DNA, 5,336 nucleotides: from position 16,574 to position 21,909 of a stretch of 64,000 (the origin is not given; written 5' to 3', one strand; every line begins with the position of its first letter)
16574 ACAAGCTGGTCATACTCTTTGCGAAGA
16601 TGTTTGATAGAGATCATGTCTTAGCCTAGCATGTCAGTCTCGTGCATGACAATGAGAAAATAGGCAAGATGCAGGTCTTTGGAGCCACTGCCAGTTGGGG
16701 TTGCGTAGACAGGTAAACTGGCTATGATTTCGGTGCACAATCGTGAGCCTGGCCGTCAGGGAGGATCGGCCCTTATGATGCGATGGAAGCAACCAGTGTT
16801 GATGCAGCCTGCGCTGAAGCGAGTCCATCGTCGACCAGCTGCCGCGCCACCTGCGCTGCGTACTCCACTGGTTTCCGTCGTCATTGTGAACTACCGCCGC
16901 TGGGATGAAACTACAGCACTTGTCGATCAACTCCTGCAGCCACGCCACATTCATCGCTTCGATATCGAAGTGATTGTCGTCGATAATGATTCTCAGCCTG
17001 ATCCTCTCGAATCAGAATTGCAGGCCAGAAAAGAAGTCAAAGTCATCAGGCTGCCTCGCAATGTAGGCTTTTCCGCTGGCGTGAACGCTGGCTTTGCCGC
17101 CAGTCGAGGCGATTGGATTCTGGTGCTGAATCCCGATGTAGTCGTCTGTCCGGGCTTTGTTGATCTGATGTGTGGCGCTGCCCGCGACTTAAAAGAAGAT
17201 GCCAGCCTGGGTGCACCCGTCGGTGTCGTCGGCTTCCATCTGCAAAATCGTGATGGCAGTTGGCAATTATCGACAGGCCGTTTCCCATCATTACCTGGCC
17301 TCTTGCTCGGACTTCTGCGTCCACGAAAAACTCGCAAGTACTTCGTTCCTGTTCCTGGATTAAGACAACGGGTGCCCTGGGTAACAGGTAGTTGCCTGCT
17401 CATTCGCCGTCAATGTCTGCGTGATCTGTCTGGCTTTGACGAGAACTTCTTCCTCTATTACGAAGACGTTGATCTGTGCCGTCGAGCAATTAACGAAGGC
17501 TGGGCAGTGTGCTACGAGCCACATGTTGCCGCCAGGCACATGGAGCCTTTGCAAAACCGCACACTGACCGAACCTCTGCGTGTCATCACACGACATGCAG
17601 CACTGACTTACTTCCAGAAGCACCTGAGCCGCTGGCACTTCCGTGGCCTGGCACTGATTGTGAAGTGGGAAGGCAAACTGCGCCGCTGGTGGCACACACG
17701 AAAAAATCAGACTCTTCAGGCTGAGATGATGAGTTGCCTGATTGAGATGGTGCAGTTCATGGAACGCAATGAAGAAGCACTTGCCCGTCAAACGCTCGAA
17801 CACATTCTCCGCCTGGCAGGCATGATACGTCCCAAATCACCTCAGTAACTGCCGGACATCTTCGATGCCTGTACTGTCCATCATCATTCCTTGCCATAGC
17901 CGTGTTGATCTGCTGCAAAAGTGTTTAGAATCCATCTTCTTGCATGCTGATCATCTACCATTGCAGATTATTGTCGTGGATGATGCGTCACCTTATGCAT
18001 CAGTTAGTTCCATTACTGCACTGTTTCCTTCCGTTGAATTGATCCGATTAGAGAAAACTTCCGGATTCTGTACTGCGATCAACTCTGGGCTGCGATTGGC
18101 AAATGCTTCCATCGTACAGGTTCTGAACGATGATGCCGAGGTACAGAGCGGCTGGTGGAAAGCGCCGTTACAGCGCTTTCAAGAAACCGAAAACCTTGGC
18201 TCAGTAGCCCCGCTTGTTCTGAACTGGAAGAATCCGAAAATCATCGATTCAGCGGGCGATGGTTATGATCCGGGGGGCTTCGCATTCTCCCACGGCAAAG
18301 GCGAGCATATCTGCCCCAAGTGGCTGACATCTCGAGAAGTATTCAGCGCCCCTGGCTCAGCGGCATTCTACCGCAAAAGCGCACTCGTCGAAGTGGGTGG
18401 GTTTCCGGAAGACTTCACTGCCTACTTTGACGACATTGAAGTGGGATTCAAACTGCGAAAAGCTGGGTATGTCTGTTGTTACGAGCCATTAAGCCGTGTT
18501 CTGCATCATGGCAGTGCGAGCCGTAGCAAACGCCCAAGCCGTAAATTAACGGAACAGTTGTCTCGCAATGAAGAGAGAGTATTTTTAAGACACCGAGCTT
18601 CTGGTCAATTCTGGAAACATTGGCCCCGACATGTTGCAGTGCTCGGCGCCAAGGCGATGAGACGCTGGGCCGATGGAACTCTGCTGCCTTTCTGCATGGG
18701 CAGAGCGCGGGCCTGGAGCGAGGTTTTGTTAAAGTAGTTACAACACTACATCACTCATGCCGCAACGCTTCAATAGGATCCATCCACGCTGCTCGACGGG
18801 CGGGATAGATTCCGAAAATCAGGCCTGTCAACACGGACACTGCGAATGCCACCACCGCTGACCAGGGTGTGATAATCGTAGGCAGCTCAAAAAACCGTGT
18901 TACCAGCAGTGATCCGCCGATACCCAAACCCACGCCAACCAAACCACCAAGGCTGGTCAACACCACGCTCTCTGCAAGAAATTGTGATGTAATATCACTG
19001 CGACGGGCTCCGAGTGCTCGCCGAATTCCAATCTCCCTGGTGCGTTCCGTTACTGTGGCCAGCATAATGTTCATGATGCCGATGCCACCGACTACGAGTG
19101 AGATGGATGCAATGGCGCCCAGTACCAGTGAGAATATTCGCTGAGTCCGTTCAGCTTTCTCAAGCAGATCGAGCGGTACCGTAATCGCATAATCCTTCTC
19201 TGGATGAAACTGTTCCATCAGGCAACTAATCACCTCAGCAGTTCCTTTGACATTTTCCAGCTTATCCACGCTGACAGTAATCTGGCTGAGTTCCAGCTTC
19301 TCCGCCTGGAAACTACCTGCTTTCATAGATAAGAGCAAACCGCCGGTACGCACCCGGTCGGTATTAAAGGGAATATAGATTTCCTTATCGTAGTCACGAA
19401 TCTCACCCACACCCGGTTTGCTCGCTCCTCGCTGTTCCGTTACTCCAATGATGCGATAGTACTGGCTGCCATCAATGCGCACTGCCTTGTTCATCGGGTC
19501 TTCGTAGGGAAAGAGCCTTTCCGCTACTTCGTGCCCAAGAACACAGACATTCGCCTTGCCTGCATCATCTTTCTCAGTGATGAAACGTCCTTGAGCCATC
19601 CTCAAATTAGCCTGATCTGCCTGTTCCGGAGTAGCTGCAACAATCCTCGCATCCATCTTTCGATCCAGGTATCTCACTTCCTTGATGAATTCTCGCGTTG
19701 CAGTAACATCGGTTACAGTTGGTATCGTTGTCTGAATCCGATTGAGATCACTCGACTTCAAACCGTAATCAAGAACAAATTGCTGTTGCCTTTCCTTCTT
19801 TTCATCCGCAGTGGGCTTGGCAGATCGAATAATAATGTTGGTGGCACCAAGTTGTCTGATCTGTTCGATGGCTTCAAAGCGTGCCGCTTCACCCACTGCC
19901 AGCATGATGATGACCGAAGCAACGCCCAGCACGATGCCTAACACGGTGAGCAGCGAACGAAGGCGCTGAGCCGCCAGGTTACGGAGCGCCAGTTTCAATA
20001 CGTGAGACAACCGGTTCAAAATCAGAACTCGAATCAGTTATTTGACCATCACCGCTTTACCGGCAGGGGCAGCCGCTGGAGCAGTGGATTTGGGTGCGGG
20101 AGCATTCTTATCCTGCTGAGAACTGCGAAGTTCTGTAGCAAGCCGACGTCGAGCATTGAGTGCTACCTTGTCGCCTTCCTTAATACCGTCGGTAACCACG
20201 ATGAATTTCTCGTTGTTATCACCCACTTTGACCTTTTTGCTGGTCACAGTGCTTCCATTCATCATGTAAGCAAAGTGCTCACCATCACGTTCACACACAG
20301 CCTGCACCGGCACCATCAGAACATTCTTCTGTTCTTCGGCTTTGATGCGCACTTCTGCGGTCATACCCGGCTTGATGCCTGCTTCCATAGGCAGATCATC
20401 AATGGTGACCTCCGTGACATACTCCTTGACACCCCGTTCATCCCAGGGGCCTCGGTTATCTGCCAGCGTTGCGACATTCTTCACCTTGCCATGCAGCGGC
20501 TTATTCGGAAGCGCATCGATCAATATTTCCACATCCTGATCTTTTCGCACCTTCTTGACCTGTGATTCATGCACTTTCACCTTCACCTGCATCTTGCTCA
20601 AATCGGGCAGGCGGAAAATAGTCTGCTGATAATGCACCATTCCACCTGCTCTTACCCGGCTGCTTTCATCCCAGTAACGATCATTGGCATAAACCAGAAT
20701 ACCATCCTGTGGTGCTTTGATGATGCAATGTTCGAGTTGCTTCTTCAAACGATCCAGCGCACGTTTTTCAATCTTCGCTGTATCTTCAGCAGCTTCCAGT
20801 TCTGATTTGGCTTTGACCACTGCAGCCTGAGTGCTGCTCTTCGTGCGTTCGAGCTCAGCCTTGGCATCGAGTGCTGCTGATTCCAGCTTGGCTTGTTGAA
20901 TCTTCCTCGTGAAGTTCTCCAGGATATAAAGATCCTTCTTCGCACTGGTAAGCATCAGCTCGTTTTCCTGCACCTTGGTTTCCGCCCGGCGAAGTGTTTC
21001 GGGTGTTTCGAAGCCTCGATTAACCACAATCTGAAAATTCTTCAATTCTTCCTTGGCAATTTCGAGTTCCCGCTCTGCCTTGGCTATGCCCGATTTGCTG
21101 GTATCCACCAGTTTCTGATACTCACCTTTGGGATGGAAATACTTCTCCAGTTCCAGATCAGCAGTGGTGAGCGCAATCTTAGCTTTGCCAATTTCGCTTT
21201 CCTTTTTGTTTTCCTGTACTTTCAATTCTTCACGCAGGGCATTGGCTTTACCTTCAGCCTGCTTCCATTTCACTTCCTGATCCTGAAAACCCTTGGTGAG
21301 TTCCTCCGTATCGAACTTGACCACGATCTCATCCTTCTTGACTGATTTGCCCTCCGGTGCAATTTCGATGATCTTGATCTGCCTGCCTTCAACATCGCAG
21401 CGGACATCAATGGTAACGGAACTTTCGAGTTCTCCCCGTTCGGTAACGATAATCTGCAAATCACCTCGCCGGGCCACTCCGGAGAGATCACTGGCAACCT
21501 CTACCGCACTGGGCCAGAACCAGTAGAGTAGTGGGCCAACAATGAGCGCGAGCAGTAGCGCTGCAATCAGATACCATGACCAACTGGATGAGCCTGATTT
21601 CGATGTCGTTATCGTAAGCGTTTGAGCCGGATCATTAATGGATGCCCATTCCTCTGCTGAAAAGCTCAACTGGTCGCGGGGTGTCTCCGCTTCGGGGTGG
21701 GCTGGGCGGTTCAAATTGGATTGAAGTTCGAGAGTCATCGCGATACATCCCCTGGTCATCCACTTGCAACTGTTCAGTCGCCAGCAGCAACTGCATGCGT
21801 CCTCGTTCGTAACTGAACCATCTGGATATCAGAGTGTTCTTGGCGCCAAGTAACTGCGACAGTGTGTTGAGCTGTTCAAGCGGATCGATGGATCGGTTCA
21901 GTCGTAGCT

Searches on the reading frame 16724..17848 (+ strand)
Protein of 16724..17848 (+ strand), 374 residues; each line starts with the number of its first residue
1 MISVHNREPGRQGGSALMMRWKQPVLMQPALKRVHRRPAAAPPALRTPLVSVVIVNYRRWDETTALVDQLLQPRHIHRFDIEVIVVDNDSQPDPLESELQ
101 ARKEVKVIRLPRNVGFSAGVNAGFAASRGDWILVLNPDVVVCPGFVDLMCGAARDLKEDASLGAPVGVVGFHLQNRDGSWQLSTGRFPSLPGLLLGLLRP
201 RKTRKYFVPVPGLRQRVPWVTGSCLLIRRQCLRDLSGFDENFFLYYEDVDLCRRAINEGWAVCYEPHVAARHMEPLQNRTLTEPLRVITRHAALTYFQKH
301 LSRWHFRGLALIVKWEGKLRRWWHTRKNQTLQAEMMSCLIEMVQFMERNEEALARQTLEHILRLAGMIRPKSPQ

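Call 90: search_protein_families(library=pfam, proteins=[window:16724-17848:+], max_evalue=0.0001)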
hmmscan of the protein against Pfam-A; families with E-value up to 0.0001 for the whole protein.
window:16724-17848:+ (374 aa): 4 families
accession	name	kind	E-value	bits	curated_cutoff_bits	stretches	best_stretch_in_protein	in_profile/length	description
PF13641.12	Glyco_tranf_2_3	-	8.3e-21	75.5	27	1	50-276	3-215/230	Glycosyltransferase like family 2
PF00535.33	Glycos_transf_2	-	2e-20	73.8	23.3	1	51-179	1-129/168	Glycosyl transferase family 2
PF13632.12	Glyco_trans_2_3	-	9.7e-07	29.2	27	1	214-268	67-119/198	Glycosyl transferase family group 2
PF10111.15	Glyco_tranf_2_2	-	2.1e-06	27.9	27.3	1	53-255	2-199/276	Glycosyltransferase like family 2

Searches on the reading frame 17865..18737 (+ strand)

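Call 90: search_protein_families(library=pfam, proteins=[window:17865-18737:+], max_evalue=0.0001)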
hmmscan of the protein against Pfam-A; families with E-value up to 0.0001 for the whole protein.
window:17865-18737:+ (290 aa): 3 families
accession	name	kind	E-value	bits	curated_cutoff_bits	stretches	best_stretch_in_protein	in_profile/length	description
PF00535.33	Glycos_transf_2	-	5.1e-20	72.5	23.3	1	5-114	1-112/168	Glycosyl transferase family 2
PF13641.12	Glyco_tranf_2_3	-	5.1e-11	43.5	27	1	4-215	3-212/230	Glycosyltransferase like family 2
PF13632.12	Glyco_trans_2_3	-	1.4e-06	28.7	27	1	155-217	65-125/198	Glycosyl transferase family group 2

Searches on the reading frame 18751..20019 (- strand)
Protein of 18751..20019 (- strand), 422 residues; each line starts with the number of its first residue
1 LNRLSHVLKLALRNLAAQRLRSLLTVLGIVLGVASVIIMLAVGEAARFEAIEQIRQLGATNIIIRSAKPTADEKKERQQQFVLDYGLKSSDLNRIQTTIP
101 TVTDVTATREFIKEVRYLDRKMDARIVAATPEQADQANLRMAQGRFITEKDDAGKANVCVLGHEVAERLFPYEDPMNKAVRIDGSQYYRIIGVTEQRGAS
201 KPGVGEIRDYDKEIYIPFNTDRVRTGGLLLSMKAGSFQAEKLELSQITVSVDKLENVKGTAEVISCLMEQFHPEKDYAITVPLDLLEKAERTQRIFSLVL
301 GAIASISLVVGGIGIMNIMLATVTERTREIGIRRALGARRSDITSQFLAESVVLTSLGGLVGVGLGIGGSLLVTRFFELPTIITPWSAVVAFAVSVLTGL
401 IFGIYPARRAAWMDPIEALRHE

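Call 89: search_protein_families(library=pfam, proteins=[window:18751-20019:-], max_evalue=0.00001)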
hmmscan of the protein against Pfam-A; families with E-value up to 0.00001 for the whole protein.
window:18751-20019:- (422 aa): 2 families
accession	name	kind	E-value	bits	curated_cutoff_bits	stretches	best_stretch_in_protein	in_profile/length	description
PF12704.14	MacB_PCD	-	7.1e-35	121.6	27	1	22-258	1-198/207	MacB-like periplasmic core domain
PF02687.27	FtsX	-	9.6e-23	81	25.5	1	302-415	2-120/120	FtsX-like permease C-terminal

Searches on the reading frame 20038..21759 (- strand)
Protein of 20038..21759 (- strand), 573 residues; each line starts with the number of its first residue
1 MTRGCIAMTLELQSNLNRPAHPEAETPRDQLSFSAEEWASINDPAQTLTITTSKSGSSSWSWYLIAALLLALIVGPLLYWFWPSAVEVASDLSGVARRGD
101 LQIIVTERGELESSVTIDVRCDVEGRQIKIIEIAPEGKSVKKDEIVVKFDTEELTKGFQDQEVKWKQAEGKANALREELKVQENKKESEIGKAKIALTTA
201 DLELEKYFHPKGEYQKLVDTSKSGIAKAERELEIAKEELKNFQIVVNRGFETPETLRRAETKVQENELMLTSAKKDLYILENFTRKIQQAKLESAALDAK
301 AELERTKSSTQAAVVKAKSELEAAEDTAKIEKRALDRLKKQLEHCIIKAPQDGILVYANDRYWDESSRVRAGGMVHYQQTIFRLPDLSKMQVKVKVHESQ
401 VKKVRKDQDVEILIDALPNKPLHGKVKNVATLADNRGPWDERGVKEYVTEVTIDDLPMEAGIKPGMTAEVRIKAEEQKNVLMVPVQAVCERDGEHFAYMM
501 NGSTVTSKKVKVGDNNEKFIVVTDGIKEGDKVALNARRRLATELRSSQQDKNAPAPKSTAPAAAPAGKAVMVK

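Call 89: search_protein_families(library=pfam, proteins=[window:20038-21759:-], max_evalue=0.00001)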
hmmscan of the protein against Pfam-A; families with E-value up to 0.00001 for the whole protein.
window:20038-21759:- (573 aa): 2 families
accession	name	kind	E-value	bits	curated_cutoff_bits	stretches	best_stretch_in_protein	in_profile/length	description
PF16576.10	HlyD_D23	-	5.5e-12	45.9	30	1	302-434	66-189/214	Barrel-sandwich domain of CusB or HlyD membrane-fusion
PF13437.12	HlyD_3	-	1.6e-07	32.5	22.2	1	347-436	2-83/106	HlyD family secretion protein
